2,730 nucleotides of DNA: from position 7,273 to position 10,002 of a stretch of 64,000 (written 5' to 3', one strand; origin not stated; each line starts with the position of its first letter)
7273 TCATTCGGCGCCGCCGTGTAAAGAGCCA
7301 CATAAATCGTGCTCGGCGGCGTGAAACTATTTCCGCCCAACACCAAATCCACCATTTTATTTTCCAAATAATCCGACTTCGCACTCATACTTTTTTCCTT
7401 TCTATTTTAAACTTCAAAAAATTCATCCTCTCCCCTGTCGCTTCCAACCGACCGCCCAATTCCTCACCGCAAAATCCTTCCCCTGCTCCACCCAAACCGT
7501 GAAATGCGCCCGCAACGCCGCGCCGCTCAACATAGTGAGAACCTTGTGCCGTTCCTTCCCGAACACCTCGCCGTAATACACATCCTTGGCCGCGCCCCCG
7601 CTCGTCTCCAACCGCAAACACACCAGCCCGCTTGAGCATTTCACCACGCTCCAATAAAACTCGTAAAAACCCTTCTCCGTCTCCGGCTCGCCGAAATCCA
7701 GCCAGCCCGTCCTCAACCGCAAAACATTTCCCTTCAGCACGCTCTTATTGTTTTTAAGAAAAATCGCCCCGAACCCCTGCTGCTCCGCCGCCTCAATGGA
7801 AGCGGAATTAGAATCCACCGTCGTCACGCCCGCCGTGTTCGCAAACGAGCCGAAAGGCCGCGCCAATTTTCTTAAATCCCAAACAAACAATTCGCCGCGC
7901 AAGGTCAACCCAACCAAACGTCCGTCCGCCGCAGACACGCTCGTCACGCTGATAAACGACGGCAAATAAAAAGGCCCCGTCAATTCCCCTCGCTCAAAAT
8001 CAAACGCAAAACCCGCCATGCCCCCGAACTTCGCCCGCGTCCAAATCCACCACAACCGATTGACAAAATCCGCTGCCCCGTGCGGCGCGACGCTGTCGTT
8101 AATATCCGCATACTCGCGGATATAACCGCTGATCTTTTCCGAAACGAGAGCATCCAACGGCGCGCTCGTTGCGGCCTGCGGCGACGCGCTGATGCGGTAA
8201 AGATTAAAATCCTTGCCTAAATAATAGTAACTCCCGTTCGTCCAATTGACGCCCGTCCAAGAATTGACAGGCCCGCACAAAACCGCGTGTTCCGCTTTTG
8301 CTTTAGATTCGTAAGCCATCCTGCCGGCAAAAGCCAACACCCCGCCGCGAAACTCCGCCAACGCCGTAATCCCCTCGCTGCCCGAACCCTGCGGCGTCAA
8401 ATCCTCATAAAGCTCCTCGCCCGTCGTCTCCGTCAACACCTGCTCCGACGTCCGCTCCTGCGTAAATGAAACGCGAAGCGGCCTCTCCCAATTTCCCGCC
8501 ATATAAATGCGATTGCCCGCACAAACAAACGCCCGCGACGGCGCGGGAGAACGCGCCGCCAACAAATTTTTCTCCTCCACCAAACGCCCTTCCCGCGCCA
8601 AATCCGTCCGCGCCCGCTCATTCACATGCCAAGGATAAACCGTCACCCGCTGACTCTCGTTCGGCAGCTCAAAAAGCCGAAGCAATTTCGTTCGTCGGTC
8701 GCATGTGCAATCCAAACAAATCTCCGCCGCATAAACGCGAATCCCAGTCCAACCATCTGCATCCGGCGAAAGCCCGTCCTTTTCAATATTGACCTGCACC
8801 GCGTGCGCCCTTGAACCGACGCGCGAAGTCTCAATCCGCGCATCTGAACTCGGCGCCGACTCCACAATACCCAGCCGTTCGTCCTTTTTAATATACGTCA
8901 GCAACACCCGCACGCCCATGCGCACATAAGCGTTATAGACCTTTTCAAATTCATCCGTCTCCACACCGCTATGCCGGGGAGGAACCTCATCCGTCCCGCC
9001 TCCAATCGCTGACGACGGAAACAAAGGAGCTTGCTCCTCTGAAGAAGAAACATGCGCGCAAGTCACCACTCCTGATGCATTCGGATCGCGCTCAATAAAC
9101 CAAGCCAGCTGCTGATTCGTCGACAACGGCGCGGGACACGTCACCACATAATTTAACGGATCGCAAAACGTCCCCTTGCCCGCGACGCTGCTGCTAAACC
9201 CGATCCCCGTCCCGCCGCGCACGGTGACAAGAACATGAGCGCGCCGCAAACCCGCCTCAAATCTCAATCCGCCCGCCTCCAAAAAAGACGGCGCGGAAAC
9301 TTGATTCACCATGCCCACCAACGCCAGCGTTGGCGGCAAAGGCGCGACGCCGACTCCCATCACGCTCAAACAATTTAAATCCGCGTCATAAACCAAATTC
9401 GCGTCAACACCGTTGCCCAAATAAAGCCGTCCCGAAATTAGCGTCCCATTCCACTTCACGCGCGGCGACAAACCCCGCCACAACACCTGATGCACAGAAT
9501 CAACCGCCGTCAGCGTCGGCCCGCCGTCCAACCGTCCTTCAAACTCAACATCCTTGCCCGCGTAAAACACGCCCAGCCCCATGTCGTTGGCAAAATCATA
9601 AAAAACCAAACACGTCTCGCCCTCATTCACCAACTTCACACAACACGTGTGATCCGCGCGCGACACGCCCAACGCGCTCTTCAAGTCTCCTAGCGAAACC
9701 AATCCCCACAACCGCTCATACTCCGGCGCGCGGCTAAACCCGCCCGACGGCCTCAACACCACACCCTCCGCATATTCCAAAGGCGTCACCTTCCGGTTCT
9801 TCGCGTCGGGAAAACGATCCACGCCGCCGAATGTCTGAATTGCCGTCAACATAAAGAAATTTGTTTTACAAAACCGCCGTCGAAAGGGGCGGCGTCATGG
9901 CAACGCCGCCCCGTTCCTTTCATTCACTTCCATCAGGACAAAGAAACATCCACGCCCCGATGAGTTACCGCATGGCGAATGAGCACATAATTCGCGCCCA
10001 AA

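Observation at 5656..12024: Orphan phage-virion module between sdhCAB and nadE with no portal, terminase, integrase or lysis genes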

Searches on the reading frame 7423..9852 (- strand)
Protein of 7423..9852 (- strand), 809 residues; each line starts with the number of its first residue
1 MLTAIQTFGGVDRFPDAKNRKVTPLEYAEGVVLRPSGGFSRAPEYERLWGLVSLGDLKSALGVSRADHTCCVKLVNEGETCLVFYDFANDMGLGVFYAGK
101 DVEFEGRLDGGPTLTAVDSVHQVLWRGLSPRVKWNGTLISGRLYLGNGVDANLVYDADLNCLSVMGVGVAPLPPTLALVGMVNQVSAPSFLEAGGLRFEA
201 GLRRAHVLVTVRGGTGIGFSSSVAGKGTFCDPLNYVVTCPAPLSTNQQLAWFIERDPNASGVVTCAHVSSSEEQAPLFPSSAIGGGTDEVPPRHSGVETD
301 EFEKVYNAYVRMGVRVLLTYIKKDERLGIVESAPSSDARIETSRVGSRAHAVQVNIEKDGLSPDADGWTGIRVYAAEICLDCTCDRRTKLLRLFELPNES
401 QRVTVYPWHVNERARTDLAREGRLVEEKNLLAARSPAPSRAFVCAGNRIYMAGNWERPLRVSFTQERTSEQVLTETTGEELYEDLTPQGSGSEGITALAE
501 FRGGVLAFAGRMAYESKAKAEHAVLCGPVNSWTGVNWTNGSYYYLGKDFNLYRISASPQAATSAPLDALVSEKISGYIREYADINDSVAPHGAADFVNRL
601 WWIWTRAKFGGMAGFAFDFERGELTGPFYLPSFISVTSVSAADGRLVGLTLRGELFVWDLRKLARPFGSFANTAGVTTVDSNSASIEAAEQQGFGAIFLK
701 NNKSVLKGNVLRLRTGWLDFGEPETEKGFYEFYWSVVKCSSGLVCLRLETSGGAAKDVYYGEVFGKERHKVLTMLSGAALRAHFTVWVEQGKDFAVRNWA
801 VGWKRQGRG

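Call 4: search_protein_families(library=pfam, proteins=[window:7423-9852:-], max_evalue=1)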
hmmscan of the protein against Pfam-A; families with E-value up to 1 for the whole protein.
window:7423-9852:- (809 aa): 0 families

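Call 5: search_protein_families(library=phrogs, proteins=[window:7423-9852:-], max_evalue=1)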
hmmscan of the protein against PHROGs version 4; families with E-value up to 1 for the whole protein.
window:7423-9852:- (809 aa): 0 families

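Call 13: find_homologous_proteins(query=window:7423-9852:-, max_evalue=0.001)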
Query window:7423-9852:- (809 aa): 3 proteins with E <= 0.001 among 8000 candidates.
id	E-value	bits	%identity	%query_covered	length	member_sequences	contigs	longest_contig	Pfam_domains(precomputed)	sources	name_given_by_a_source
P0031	0.0e+0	1869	100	100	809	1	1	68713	-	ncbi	ncbi:MAG: hypothetical protein V1746_06530 [bacterium]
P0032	0.0e+0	1113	58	100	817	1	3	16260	-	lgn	-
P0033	0.0e+0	1040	56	100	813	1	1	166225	-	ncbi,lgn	ncbi:MAG: hypothetical protein ACOY3I_01110 [Verrucomicrobiota bacterium]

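Call 14: search_solved_structures(query=window:7423-9852:-, max_evalue=10)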
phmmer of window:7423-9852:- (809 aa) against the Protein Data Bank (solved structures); distinct sequences matched with E-value up to 10: 0.

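Call 35: search_solved_structures(query=A3, max_evalue=10)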
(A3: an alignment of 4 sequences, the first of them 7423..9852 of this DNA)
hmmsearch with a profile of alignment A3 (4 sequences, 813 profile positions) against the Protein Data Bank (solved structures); distinct sequences matched with E-value up to 10: 1.
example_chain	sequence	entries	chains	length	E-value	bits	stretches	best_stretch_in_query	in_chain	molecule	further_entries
6q6c_A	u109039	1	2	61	1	10.3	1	440-487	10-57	Kunitz-type conkunitzin-S1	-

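Call 43: search_dna_similar(query=window:7423-9852:-, collection=phages, mode=protein, max_evalue=0.01, max_rows=15)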
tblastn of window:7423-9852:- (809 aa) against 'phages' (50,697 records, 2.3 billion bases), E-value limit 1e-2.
No match.

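Call 44: find_homologous_proteins(query=A3, max_evalue=0.001)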
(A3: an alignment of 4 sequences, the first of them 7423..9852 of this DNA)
Query A3 (4 sequences) (809 aa, profile of the alignment): 3 proteins with E <= 0.001 among 8000 candidates.
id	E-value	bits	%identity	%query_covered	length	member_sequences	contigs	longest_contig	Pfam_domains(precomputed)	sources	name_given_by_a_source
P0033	0.0e+0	1528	56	100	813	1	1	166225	-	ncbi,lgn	ncbi:MAG: hypothetical protein ACOY3I_01110 [Verrucomicrobiota bacterium]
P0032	0.0e+0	1519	58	100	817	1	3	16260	-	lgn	-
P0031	0.0e+0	1474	100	100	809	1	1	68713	-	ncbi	ncbi:MAG: hypothetical protein V1746_06530 [bacterium]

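Call 58: predict_structure(alignment_id=A4)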
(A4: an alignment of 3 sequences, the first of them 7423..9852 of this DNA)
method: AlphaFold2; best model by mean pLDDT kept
length: 809 residues; sequences in the alignment: 3
mean_pLDDT: 31.6   pTM: 0.22
mean pLDDT of the five models: 31.6, 30.7, 30.7, 28.0, 27.2
residues with pLDDT >= 90: 0; 70-90: 0; 50-70: 35; < 50: 774
segments of 3 or more residues with pLDDT < 50: 1-727, 737-744, 751-754, 758-765, 778-782, 784-798, 806-809
pLDDT, mean of each block of 10 residues (from residue 1): 23 28 33 31 31 38 41 40 42 34 29 27 26 27 24 28 24 22 26 28 27 25 22 24 29 30 23 22 24 28 29 39 36 30 32 40 42 40 31 40 39 28 27 24 25 24 23 24 23 21 21 24 26 28 31 27 26 34 31 30 36 38 36 30 33 33 29 25 25 25 31 39 47 50 50 48 51 51 46 45 47
secondary structure, 60 per line:
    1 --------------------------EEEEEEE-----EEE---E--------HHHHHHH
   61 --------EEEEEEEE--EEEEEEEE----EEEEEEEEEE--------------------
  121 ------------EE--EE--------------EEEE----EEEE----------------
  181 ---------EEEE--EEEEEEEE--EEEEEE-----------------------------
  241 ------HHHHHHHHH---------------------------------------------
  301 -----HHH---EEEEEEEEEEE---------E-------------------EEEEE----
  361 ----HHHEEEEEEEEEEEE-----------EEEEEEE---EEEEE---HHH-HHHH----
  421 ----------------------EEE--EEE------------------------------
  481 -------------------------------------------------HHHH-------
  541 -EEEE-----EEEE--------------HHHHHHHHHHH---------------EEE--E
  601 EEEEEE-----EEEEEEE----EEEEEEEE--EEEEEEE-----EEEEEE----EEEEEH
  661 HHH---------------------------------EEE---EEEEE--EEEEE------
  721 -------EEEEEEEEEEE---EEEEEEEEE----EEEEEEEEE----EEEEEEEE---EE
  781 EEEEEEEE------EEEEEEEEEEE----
elements in order (helices of 4 or more, strands of 3 or more residues): E27-33 E39-41 H54-60 E69-76 E79-86 E91-100 E153-156 E161-164 E190-193 E196-203 E206-211 H247-255 E312-322 E352-356 E368-379 E391-397 E401-405 H413-416 E443-445 E448-450 H530-533 E542-545 E551-554 H569-579 E595-597 E600-606 E612-618 E623-630 E633-639 E645-650 E655-659 H660-663 E697-699 E703-707 E710-714 E728-738 E742-750 E755-763 E768-775 E779-788 E795-805

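Call 64: search_protein_families(library=padloc, proteins=[window:7423-9852:-], max_evalue=0.1)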
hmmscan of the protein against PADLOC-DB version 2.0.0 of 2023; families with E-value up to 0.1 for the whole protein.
window:7423-9852:- (809 aa): 0 families

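Call 65: search_protein_families(library=ncbifam, proteins=[window:7423-9852:-], max_evalue=0.1)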
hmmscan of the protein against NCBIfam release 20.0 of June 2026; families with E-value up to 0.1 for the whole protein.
window:7423-9852:- (809 aa): 0 families
